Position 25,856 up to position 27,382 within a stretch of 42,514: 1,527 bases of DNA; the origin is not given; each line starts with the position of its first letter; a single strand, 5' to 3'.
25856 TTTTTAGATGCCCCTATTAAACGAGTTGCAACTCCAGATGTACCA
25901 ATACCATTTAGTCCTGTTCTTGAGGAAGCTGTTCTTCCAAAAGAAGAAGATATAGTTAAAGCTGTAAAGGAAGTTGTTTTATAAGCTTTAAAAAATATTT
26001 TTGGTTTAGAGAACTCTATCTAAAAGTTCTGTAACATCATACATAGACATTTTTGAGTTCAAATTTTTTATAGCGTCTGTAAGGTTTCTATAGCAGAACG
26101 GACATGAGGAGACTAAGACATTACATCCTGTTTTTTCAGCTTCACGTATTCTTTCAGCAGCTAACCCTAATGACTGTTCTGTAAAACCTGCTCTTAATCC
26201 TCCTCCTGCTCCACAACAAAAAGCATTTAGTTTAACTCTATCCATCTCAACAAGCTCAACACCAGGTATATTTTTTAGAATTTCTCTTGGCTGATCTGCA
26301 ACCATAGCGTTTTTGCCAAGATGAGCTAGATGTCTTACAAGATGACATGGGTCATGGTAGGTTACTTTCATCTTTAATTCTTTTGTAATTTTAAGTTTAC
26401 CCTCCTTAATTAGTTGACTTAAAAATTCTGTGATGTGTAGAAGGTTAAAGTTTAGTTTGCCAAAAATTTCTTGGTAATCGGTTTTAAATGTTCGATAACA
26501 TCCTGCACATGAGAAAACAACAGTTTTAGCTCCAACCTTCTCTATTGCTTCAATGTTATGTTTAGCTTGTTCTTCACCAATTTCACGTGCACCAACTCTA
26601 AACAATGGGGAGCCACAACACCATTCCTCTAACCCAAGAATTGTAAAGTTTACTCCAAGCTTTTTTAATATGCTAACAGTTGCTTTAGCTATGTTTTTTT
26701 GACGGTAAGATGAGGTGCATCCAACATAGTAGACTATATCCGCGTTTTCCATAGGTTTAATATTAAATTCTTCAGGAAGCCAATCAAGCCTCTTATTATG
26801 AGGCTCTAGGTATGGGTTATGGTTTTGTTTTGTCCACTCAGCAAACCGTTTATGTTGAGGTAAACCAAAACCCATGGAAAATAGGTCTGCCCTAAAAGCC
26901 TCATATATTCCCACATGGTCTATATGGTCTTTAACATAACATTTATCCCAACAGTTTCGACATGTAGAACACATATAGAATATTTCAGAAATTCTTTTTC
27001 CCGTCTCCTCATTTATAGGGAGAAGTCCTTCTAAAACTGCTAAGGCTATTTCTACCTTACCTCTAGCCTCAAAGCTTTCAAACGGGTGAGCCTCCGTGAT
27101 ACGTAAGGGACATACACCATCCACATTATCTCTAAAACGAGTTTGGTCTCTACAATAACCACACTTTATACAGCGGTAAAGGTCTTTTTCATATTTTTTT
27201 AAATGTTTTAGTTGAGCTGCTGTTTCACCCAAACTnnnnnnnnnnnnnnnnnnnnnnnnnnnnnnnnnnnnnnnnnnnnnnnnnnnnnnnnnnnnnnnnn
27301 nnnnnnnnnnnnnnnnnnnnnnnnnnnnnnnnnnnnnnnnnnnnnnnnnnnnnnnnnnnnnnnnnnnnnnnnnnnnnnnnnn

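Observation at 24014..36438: Self-contained lipoate-dependent catabolic island: two E1s, one E2/E3, LipAB, crotonase and a FAD/CCG redox pair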

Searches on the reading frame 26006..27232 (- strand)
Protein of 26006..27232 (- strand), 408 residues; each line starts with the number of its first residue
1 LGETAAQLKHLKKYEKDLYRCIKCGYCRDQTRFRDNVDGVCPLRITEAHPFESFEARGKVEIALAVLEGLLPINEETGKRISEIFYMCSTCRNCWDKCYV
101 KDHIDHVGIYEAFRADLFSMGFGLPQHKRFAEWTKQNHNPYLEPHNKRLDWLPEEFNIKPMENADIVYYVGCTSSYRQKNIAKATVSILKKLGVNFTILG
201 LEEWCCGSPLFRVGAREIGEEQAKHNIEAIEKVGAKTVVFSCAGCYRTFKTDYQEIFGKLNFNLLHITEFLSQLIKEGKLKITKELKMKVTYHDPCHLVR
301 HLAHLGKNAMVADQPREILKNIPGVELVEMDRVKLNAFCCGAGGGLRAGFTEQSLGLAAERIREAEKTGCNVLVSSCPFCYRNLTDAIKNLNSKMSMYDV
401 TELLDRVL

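Call 3: search_protein_families(library=pfam, proteins=[window:26006-27232:-])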
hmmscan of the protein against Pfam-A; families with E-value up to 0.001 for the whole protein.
window:26006-27232:- (408 aa): 2 families
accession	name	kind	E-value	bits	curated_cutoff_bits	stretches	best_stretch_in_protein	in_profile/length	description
PF02754.22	CCG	-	1e-37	128.5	20.6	2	290-384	1-84/85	Cysteine-rich domain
PF13183.11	Fer4_8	-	5.1e-07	30.6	27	1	18-100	2-66/68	4Fe-4S dicluster domain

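Call 4: search_protein_families(library=ncbifam, proteins=[window:26006-27232:-])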
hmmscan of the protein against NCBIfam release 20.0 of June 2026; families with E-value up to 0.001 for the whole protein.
window:26006-27232:- (408 aa): 12 families
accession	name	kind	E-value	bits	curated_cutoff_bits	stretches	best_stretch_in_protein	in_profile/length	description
NF004898.0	PRK06259.1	equivalog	2.1e-68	231.2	385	1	79-407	179-487/488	fumarate reductase (CoM/CoB) subunit TfrB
NF045670.1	quin_L_LdhH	equivalog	6.6e-39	133.7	800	1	159-404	462-705/706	L-lactate dehydrogenase (quinone) large subunit LdhH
NF008369.0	PRK11168.1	equivalog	7e-33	114.1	278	1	130-383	150-379/401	anaerobic glycerol-3-phosphate dehydrogenase subunit C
TIGR03379.1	glycerol3P_GlpC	equivalog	4.1e-24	85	279.9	1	157-383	155-376/397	anaerobic glycerol-3-phosphate dehydrogenase subunit GlpC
NF045724.1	ferredox_TmcB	equivalog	7.9e-24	84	735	1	162-403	184-423/430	electron transfer complex ferredoxin TmcB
TIGR03288.1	CoB_CoM_SS_B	equivalog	1.5e-21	76.9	345.15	2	261-384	115-237/290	CoB--CoM heterodisulfide reductase subunit B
NF045711.1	sulf_resp_HmcF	equivalog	7.4e-21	74.5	750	1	160-394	201-431/457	sulfate respiration complex iron-sulfur protein HmcF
NF045663.1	diclust_near_Sec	equivalog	1.4e-16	59.8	530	1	147-389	415-623/759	pyridine nucleotide-disulfide oxidoreductase/dicluster-binding protein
NF045796.1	DsrK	equivalog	3.2e-15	55.7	400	1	16-348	47-376/453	sulfate reduction electron transfer complex DsrMKJOP subunit DsrK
NF008434.0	PRK11274.1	equivalog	6.9e-15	54.9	333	1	163-387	167-391/409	glycolate oxidase subunit GlcF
NF041780.1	hetero_SS_HdrB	equivalog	1.9e-07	30.7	450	1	262-384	130-251/304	ferredoxin:CoB-CoM heterodisulfide reductase subunit HdrB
NF042965.1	MFR_anch_SdhE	equivalog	5.2e-06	26.2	500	1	271-384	123-232/282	8-methylmenaquinol:fumarate reductase membrane anchor subunit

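Call 20: search_solved_structures(query=window:26006-27232:-, max_evalue=0.001)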
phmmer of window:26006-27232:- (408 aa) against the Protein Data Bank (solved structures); distinct sequences matched with E-value up to 0.001: 6.
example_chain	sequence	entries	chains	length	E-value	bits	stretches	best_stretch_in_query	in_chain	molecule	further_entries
9ojn_A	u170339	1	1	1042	3.5e-34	121.6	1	70-397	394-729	Iron-sulfur-binding reductase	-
8rvv_B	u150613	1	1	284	1.3e-15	60.4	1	165-384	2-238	H(2):CoB-CoM heterodisulfide,ferredoxin reductase subunit B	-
8rvu_b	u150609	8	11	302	1.7e-15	60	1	165-384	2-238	H(2):CoB-CoM heterodisulfide,ferredoxin reductase subunit B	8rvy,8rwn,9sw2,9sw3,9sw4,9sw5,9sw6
5odc_B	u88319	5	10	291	1.6e-14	56.8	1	167-383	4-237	Heterodisulfide reductase, subunit B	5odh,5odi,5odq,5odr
9sfi_C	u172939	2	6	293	3.5e-14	55.7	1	167-384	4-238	H(2)/formate:CoB-CoM heterodisulfide,ferredoxin reductase subunit B2 | Heterodisulfide reductase subunit B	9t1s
7bkb_B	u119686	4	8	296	2.2e-08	36.6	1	287-384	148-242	CoB--CoM heterodisulfide reductase subunit B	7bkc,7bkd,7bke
